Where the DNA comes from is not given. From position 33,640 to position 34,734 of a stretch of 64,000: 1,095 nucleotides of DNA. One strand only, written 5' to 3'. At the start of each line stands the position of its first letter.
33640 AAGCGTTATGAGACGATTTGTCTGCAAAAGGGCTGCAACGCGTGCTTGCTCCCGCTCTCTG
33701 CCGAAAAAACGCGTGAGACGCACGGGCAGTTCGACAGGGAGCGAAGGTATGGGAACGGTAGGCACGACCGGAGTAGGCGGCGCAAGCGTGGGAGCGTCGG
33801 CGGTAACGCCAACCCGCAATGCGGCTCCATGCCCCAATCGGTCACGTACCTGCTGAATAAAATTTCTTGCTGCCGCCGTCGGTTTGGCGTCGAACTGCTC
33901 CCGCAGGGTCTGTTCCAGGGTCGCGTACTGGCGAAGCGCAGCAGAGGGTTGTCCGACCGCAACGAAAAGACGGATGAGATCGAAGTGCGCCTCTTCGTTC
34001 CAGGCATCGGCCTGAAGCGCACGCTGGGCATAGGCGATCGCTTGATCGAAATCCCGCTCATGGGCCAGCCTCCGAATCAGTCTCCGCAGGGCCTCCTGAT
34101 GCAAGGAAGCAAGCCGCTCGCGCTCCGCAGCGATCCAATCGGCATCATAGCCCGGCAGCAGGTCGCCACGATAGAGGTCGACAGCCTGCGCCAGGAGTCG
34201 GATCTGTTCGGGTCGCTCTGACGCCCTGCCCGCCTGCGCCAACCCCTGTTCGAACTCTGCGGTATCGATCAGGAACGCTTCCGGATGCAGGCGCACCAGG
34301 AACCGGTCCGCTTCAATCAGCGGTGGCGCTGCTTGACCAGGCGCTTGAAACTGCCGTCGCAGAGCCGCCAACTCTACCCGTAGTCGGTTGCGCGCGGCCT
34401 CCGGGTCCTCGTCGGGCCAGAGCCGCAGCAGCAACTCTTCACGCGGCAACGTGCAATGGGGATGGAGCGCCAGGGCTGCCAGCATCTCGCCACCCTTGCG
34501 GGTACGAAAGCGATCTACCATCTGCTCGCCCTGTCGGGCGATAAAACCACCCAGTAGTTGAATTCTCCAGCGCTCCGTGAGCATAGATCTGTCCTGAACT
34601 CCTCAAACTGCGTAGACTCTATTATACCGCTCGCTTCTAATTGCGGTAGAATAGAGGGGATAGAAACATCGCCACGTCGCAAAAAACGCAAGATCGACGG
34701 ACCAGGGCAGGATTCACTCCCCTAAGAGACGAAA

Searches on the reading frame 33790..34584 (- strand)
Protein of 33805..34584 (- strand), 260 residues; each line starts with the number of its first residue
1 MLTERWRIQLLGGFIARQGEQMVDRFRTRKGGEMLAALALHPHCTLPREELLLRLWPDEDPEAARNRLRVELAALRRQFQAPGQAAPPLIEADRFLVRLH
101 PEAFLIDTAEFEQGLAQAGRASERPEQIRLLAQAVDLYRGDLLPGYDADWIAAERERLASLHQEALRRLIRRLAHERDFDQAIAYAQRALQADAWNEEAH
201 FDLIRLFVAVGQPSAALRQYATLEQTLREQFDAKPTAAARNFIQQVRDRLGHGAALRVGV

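Call 33: search_solved_structures(query=window:33805-34584:-, max_evalue=0.001, show_alignments=2)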
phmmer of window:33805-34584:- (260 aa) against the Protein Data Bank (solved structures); distinct sequences matched with E-value up to 0.001: 11.
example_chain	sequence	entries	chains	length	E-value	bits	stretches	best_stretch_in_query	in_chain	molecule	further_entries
9qhb_A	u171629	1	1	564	5.7e-13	52.4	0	174-222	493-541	Engineered tetratricopeptide repeat protein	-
8bu0_A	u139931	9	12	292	5.1e-11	46.1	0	176-218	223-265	Consensus tetratricopeptide repeat protein | Crystal structure of an 8-repeat consensus TPR superhelix with Zinc. | Monomer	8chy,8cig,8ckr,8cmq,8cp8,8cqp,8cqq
9qhc_A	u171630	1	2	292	9.3e-08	35.4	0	176-220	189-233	Engineered tetratricopeptide repeat protein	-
1na0_A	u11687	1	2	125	1.3e-06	31.6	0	174-206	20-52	designed protein CTPR3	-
8ch0_A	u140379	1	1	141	5e-06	29.7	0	176-221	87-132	Consensus tetratricopeptide repeat protein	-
7obi_A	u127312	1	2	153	5.1e-06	29.7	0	164-220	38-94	CTPR-rv4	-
2fo7_A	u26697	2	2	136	5.2e-06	29.6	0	176-221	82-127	SYNTHETIC CONSENSUS TPR PROTEIN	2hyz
9gzg_A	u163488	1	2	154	0.00018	24.6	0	168-203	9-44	Engineered CTPR protein with glutamic acids for conductivity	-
1na3_A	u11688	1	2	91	0.00028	24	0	174-206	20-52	designed protein CTPR2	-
6v8e_A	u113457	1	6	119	0.00056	23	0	169-206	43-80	Designed protein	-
6vfh_A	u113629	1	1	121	0.001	22.2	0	168-206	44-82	T33_dn10A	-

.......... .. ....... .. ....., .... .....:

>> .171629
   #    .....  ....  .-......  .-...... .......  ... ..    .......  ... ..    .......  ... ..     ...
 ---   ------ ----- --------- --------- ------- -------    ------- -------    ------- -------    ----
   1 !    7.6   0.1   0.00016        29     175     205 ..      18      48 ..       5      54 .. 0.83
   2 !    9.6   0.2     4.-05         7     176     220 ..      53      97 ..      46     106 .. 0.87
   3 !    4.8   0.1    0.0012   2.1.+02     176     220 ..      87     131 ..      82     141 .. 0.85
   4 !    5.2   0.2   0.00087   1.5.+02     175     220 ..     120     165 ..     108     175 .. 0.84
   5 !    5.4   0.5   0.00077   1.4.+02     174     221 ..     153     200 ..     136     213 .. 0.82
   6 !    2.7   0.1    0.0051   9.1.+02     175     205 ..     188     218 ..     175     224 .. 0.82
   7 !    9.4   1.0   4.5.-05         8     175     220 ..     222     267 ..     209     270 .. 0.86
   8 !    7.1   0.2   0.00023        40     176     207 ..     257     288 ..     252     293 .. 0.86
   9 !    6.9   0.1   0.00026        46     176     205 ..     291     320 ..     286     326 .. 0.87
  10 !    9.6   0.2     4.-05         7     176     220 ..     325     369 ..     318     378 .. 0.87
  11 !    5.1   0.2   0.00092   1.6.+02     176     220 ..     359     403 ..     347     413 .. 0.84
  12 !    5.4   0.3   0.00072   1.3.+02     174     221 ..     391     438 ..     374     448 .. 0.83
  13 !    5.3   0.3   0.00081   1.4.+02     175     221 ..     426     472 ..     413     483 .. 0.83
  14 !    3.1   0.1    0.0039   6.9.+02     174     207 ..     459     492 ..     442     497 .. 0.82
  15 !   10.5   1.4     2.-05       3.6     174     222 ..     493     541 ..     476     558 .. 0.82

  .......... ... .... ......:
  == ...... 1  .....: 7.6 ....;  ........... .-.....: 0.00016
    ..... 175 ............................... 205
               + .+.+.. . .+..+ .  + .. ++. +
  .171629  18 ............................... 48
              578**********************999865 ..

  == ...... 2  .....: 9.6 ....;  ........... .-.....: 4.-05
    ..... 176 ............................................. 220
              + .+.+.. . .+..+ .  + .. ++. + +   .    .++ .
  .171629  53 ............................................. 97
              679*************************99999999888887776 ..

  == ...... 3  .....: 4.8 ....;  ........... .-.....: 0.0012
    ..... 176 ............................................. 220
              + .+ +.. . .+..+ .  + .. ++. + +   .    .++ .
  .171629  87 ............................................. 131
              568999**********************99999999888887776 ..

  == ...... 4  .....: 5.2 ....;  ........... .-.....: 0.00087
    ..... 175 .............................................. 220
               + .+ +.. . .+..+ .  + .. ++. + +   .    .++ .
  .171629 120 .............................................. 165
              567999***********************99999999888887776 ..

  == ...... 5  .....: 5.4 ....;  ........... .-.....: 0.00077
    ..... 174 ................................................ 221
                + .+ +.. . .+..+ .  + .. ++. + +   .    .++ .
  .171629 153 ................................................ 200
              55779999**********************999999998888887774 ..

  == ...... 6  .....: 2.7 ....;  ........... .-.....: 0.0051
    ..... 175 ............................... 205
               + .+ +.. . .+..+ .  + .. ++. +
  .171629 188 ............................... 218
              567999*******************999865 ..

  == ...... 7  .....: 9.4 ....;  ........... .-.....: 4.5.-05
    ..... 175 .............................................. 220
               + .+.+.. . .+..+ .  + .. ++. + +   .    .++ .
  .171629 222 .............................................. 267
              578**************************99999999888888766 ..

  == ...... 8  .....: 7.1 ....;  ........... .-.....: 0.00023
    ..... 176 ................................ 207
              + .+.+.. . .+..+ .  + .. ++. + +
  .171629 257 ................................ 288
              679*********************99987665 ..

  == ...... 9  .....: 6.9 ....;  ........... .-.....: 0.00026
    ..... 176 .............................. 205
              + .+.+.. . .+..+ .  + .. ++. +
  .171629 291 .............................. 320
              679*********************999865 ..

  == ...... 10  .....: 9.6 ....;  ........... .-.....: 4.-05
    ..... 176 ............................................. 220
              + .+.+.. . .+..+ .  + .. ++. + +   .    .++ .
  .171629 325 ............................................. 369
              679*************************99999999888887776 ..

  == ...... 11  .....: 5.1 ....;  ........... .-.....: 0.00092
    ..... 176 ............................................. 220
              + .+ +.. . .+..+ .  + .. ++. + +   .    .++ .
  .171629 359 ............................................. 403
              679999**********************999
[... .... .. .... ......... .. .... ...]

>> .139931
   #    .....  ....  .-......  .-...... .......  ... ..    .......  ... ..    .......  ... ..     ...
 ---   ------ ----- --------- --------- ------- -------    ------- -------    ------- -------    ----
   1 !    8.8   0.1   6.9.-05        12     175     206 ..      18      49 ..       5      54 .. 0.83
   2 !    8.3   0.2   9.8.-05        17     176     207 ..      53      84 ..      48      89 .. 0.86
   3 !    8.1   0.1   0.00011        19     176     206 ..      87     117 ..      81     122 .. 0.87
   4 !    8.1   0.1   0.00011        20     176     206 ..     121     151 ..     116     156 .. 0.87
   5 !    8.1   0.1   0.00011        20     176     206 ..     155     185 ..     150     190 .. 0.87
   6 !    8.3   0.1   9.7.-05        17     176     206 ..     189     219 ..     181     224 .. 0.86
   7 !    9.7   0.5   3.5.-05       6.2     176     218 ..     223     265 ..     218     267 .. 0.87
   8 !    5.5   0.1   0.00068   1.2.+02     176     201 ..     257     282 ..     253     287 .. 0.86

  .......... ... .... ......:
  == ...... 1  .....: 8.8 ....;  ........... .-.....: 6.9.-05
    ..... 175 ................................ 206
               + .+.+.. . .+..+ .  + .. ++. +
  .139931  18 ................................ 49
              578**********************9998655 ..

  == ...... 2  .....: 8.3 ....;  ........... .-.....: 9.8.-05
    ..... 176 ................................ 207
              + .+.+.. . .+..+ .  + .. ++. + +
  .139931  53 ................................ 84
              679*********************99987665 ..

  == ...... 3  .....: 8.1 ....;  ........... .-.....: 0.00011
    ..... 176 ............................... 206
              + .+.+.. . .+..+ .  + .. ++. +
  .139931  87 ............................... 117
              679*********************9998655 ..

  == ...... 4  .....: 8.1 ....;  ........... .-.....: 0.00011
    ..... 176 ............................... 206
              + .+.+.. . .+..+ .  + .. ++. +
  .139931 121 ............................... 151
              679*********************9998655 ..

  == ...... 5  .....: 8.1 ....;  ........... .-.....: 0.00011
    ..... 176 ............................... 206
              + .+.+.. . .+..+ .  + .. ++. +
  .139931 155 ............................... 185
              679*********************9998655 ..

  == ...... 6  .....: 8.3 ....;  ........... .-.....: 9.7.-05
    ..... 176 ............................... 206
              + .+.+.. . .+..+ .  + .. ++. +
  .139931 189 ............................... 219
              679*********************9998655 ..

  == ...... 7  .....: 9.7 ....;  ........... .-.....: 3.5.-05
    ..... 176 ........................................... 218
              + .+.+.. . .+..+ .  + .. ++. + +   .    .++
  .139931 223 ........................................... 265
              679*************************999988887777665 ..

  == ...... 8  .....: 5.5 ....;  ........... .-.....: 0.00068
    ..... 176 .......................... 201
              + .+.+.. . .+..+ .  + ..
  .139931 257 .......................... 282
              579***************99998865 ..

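Call 36: search_solved_structures(query=A2, max_evalue=0.01, show_alignments=2)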
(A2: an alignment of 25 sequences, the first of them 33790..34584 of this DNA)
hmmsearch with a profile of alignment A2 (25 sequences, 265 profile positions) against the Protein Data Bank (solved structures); distinct sequences matched with E-value up to 0.01: 68 (the best 60 are shown).
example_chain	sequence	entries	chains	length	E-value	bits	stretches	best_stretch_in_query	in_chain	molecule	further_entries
9qhb_A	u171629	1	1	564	1.2e-71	244.4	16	158-222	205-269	Engineered tetratricopeptide repeat protein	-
8bu0_A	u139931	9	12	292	1.2e-45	159.2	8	158-222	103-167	Consensus tetratricopeptide repeat protein | Crystal structure of an 8-repeat consensus TPR superhelix with Zinc. | Monomer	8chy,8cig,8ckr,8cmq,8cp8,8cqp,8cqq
9qhc_A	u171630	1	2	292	3e-42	148.1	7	158-222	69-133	Engineered tetratricopeptide repeat protein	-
7obi_A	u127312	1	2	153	1.5e-22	83.4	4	163-221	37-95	CTPR-rv4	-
2fo7_A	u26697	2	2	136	3e-22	82.5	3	160-222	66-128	SYNTHETIC CONSENSUS TPR PROTEIN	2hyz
8ch0_A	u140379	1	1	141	3e-22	82.4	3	158-222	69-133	Consensus tetratricopeptide repeat protein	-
2fez_A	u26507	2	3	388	3.3e-21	79.1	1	2-260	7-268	Probable regulatory protein embR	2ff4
8hvr_I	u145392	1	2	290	1.2e-20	77.3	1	7-248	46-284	Regulatory protein AfsR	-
9gzg_A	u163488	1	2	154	1.8e-20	76.6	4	163-221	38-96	Engineered CTPR protein with glutamic acids for conductivity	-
8k60_I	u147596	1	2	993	1.9e-19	73.3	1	7-250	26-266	Regulatory protein AfsR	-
8jke_I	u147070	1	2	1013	1.9e-19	73.3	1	7-250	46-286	Regulatory protein AfsR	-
1na0_A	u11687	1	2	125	9.2e-18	67.8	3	163-222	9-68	designed protein CTPR3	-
7yeh_B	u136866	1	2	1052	2.5e-17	66.3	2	154-223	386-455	UDP-N-acetylglucosamine--peptide N-acetylglucosaminyltransferase 110 kDa subunit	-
7yea_A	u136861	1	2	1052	2.9e-17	66.1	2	154-223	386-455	UDP-N-acetylglucosamine--peptide N-acetylglucosaminyltransferase 110 kDa subunit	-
7ntf_A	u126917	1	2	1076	3.3e-17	65.9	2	155-223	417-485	Isoform 1 of UDP-N-acetylglucosamine--peptide N-acetylglucosaminyltransferase 110 kDa subu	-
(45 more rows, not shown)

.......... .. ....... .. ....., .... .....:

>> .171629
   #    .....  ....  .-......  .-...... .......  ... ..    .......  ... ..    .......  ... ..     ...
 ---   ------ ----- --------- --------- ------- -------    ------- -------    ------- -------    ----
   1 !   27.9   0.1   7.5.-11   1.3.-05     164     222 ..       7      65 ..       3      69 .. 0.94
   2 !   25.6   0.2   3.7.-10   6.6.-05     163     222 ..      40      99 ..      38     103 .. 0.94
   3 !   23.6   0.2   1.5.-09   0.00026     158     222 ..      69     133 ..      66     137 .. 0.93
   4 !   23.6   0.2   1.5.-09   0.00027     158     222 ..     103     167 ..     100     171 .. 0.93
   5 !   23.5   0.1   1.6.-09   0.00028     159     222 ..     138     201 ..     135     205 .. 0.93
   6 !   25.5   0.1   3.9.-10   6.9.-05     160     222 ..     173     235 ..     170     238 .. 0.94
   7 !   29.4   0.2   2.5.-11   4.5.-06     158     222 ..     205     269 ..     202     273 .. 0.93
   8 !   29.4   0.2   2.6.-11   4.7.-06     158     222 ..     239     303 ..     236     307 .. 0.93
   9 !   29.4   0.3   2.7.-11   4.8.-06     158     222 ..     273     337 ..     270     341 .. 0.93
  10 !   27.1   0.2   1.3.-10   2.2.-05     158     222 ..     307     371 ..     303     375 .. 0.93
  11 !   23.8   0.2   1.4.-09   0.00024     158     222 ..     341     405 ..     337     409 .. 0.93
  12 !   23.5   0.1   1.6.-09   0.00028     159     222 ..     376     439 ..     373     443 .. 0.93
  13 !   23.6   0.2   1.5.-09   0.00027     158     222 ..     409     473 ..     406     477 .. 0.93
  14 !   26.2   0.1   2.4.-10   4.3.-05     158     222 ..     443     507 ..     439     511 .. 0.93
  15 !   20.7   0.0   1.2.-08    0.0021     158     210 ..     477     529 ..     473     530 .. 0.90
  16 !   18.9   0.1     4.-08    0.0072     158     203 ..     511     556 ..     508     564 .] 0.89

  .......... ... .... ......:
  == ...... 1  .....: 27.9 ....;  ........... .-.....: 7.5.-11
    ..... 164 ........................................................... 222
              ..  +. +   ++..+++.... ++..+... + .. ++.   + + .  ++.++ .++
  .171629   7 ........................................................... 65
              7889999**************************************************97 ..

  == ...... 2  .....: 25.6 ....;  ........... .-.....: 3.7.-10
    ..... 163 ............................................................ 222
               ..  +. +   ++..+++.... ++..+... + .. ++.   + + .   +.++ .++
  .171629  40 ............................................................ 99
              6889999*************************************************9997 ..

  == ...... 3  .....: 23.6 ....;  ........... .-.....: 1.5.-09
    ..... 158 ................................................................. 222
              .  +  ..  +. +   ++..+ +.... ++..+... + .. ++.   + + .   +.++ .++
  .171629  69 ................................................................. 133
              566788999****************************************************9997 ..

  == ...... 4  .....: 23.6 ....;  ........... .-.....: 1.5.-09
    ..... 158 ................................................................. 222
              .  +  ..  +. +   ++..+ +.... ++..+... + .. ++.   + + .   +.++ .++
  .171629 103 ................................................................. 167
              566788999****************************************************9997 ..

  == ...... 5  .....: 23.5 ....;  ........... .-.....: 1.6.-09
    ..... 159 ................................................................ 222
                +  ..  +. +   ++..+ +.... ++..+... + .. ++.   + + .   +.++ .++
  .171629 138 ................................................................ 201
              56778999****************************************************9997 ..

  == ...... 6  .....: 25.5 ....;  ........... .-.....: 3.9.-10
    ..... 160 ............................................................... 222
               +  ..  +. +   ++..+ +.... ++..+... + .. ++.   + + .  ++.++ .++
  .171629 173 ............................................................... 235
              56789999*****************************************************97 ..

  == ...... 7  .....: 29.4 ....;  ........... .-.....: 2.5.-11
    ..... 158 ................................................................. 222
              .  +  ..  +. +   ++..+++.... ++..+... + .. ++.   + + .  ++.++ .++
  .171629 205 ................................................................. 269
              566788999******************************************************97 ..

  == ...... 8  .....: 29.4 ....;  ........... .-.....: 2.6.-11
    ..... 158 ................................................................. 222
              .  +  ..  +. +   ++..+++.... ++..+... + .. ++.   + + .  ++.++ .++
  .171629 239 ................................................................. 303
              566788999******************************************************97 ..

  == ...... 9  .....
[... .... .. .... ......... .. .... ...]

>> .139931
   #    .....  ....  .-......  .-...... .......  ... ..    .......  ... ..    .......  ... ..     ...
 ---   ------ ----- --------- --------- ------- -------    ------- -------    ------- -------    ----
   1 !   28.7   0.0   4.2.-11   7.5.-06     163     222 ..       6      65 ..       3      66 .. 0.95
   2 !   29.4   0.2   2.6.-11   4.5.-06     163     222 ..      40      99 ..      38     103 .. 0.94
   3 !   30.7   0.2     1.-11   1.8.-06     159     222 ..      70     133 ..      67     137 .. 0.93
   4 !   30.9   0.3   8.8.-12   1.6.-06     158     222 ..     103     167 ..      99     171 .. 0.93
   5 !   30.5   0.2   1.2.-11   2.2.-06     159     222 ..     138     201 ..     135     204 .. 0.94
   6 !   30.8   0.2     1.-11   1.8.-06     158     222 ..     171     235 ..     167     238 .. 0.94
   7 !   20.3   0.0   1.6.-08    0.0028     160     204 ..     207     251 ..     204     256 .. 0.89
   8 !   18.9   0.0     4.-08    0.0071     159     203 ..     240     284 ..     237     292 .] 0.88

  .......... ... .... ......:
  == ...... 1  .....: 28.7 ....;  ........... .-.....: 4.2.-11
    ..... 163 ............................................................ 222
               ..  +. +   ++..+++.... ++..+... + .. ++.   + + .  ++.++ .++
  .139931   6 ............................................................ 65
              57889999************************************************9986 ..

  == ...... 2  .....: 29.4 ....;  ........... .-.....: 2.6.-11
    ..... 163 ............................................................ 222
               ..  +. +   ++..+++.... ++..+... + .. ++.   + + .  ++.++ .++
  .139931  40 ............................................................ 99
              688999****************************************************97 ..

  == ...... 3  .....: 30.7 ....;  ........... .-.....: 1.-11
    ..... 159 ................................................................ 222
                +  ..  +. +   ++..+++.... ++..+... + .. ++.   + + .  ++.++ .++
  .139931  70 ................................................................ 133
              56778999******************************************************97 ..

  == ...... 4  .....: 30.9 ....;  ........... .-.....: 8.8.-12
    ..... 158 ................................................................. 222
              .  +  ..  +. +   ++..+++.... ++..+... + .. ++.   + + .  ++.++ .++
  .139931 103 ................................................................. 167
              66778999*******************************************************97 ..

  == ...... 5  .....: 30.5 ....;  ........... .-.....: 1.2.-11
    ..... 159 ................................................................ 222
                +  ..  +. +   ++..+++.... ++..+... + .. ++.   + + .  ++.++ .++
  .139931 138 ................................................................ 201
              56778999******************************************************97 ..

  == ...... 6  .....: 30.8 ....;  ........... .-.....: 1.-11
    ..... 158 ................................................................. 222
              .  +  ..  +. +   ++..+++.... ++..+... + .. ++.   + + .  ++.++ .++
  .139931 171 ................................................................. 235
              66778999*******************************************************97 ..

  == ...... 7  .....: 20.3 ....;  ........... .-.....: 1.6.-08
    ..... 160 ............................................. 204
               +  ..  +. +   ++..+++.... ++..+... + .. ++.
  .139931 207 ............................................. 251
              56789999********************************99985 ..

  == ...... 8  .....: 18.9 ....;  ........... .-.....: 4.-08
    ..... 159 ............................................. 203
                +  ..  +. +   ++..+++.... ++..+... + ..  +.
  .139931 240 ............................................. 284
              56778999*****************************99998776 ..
